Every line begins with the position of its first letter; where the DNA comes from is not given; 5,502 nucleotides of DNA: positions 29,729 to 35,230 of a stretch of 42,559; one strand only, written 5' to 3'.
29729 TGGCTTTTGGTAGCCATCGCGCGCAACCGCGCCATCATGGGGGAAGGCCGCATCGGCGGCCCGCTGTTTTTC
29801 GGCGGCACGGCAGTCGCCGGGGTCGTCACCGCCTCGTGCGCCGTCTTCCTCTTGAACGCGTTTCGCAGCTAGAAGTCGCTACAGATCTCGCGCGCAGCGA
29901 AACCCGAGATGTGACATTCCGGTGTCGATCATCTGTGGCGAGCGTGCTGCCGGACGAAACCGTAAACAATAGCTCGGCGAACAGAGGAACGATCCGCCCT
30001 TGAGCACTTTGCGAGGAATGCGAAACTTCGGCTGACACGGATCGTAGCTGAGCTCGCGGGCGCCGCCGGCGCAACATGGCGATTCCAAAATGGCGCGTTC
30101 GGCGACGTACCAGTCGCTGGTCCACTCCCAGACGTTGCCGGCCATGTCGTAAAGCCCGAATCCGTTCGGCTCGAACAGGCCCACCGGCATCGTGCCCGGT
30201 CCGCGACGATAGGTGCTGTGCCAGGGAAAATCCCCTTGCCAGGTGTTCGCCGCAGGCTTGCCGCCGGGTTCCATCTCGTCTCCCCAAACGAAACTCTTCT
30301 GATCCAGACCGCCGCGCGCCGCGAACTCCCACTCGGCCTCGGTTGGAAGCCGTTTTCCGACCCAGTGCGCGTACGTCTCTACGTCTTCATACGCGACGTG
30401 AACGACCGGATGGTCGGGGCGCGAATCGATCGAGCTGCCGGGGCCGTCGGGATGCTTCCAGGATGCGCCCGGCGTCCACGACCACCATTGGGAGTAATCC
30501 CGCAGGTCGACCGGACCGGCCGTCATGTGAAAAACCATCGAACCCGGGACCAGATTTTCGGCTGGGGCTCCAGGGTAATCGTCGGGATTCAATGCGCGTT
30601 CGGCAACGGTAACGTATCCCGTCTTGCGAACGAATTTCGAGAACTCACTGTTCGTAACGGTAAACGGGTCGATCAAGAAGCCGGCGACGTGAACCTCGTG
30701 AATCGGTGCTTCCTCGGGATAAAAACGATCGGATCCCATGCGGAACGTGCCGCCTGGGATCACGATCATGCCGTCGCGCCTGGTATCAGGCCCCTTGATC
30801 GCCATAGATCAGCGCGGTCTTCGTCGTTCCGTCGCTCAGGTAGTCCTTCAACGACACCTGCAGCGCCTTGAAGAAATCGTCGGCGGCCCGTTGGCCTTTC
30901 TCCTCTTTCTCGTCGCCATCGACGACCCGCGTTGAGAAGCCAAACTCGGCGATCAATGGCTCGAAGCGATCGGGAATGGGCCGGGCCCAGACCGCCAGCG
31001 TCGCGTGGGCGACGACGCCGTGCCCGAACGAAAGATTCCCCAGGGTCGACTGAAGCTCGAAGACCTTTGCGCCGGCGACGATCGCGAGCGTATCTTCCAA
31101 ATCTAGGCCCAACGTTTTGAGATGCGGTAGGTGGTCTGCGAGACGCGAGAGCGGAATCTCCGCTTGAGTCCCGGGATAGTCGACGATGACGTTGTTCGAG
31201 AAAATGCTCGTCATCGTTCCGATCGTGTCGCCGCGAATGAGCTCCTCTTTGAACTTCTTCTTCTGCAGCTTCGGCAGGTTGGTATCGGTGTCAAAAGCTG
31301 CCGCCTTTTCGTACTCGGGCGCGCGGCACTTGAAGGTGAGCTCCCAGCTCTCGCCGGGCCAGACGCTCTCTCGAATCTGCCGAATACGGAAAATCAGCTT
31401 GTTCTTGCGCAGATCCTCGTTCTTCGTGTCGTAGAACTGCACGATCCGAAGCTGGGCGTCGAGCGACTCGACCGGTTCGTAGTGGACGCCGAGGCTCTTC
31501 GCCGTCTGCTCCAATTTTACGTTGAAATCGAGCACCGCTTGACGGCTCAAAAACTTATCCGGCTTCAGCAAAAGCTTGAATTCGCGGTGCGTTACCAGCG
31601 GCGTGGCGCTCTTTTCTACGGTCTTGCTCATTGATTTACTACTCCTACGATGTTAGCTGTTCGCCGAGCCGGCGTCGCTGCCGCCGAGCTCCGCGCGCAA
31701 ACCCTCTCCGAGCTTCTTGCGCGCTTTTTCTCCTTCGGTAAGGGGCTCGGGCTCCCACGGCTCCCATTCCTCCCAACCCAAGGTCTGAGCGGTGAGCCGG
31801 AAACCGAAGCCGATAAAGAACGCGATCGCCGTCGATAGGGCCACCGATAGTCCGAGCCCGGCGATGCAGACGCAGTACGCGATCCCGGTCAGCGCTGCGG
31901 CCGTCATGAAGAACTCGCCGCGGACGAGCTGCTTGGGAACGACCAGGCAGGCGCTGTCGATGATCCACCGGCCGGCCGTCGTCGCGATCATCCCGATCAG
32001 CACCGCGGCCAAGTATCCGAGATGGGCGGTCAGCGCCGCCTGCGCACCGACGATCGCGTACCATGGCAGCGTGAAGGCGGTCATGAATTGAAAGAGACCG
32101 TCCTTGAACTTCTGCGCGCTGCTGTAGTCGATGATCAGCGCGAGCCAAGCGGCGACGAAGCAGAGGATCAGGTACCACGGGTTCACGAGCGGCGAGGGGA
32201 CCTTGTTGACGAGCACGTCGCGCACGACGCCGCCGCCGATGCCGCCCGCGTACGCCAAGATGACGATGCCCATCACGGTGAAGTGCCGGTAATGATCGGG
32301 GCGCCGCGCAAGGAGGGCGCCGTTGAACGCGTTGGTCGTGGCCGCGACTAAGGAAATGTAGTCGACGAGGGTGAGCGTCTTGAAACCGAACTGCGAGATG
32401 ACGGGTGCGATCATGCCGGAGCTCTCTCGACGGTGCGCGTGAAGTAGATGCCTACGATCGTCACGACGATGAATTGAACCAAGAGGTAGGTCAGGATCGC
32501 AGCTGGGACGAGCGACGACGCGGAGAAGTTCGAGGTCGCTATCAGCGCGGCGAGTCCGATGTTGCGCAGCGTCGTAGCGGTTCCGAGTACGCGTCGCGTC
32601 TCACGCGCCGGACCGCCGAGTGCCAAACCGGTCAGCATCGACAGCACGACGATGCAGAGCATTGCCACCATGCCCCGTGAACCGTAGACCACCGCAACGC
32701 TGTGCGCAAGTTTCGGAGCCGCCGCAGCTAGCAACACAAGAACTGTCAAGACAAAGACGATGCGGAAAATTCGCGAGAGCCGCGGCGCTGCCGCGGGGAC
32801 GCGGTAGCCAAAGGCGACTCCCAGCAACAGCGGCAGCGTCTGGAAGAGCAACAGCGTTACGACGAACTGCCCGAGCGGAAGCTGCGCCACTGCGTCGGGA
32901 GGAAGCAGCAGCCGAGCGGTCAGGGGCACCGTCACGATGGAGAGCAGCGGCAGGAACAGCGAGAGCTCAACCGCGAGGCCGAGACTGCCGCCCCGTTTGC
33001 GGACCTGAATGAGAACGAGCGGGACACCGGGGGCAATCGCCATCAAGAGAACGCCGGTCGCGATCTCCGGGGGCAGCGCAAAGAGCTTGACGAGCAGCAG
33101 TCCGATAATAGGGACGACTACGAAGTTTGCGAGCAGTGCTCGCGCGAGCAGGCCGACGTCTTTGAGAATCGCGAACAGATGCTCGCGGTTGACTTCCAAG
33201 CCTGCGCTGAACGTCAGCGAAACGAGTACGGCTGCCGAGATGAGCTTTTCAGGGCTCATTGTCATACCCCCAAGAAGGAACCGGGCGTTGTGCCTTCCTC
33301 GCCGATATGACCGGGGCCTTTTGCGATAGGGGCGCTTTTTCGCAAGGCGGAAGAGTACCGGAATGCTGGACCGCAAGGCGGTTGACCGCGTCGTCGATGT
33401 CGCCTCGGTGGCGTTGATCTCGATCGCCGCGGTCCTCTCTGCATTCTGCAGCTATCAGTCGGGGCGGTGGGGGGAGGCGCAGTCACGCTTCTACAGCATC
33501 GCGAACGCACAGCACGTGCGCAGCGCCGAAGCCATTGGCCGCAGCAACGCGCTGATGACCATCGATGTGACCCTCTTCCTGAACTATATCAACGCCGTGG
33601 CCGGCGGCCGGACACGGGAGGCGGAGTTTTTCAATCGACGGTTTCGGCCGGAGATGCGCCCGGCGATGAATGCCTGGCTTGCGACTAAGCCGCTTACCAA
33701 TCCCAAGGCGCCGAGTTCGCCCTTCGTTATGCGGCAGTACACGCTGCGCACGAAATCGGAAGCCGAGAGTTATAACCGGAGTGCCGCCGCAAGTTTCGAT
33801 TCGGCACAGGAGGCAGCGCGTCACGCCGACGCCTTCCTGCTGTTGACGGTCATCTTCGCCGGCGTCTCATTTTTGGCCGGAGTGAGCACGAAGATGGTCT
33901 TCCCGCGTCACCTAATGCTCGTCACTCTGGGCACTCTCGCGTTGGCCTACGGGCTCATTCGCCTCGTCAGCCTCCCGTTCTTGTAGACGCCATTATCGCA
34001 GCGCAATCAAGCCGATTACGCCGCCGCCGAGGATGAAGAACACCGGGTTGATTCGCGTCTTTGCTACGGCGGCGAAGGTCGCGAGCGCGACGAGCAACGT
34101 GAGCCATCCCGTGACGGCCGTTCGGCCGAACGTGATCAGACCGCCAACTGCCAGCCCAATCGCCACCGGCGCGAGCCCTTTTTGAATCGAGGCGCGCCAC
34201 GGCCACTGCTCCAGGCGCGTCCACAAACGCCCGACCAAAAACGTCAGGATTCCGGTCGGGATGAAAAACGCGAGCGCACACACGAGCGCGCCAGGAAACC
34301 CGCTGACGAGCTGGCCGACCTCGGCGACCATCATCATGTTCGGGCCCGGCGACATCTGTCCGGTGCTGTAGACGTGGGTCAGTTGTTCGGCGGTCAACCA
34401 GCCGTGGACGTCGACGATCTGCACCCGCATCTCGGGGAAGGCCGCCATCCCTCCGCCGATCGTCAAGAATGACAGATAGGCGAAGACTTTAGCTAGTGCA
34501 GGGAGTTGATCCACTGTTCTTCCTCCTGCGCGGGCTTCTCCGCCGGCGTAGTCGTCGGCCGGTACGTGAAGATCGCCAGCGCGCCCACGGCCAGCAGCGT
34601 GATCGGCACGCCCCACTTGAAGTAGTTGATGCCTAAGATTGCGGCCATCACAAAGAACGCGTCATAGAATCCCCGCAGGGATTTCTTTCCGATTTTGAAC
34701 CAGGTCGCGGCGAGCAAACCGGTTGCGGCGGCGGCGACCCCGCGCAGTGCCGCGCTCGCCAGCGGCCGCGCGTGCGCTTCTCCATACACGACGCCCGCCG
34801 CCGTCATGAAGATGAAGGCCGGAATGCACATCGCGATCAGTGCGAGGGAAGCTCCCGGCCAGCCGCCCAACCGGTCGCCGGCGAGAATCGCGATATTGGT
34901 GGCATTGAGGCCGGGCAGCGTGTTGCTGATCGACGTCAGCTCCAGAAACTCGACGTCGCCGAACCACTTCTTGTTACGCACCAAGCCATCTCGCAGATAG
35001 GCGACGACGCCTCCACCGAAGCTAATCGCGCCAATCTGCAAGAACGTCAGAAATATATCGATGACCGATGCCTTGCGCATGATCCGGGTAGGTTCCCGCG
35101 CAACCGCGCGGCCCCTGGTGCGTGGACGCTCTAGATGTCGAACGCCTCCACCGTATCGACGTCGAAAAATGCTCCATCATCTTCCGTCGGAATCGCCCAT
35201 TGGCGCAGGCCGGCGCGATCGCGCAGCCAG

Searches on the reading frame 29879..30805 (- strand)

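Call 54: search_protein_families(library=pfam, proteins=[window:29879-30805:-], max_evalue=0.001)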
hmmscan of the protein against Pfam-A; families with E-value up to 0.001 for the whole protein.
window:29879-30805:- (308 aa): 1 family
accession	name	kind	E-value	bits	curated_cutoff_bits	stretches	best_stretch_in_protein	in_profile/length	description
PF03781.23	FGE-sulfatase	-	1.4e-82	277.6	23.3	1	11-306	3-255/255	Sulfatase-modifying factor enzyme 1-like domain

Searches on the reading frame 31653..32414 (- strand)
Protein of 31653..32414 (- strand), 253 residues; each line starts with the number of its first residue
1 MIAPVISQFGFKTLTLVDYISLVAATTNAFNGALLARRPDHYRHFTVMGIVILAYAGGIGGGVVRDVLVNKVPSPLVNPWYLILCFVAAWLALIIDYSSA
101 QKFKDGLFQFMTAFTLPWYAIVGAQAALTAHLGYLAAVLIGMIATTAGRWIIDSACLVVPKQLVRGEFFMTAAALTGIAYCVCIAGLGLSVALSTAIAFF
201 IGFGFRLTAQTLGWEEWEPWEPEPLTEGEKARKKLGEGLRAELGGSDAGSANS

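Call 54: search_protein_families(library=pfam, proteins=[window:31653-32414:-], max_evalue=0.001)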
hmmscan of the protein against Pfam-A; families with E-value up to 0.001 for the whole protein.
window:31653-32414:- (253 aa): 1 family
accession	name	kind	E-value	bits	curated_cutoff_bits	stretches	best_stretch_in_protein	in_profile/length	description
PF03458.18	Gly_transporter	-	3.8e-18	65.6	23.5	2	21-95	4-76/78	Glycine transporter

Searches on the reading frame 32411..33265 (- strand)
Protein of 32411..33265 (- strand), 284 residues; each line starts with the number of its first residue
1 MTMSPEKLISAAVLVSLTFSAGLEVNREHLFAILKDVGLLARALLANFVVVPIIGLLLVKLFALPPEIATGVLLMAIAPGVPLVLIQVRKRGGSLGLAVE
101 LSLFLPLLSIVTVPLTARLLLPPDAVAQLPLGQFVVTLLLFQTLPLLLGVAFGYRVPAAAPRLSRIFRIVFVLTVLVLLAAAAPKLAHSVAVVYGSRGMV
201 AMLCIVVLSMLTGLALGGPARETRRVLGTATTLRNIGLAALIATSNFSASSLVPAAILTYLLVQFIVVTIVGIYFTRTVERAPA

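Call 54: search_protein_families(library=pfam, proteins=[window:32411-33265:-], max_evalue=0.001)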
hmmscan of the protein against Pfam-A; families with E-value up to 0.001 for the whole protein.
window:32411-33265:- (284 aa): 1 family
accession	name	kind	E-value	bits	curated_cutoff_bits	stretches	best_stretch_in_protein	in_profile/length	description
PF01758.21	SBF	-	3.3e-16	60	24.3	1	13-180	3-178/191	Sodium Bile acid symporter family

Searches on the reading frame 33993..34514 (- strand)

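Call 55: search_protein_families(library=pfam, proteins=[window:33993-34514:-], max_evalue=0.001)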
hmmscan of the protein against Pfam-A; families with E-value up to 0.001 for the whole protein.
window:33993-34514:- (173 aa): 1 family
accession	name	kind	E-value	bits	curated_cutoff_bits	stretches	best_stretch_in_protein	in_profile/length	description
PF02417.20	Chromate_transp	-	8.4e-36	123.9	28.6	1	7-169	3-166/166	Chromate transporter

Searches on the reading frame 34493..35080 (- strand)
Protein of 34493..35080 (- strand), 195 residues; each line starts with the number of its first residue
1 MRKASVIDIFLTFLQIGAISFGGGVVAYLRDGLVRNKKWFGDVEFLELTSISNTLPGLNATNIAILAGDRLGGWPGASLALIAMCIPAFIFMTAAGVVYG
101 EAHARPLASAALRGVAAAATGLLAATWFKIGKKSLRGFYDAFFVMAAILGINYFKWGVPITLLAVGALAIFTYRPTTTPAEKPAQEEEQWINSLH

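Call 54: search_protein_families(library=pfam, proteins=[window:34493-35080:-], max_evalue=0.001)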
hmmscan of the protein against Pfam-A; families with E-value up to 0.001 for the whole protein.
window:34493-35080:- (195 aa): 1 family
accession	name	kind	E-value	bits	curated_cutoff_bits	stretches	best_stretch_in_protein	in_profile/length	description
PF02417.20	Chromate_transp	-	2.3e-35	122.5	28.6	1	8-169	2-164/166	Chromate transporter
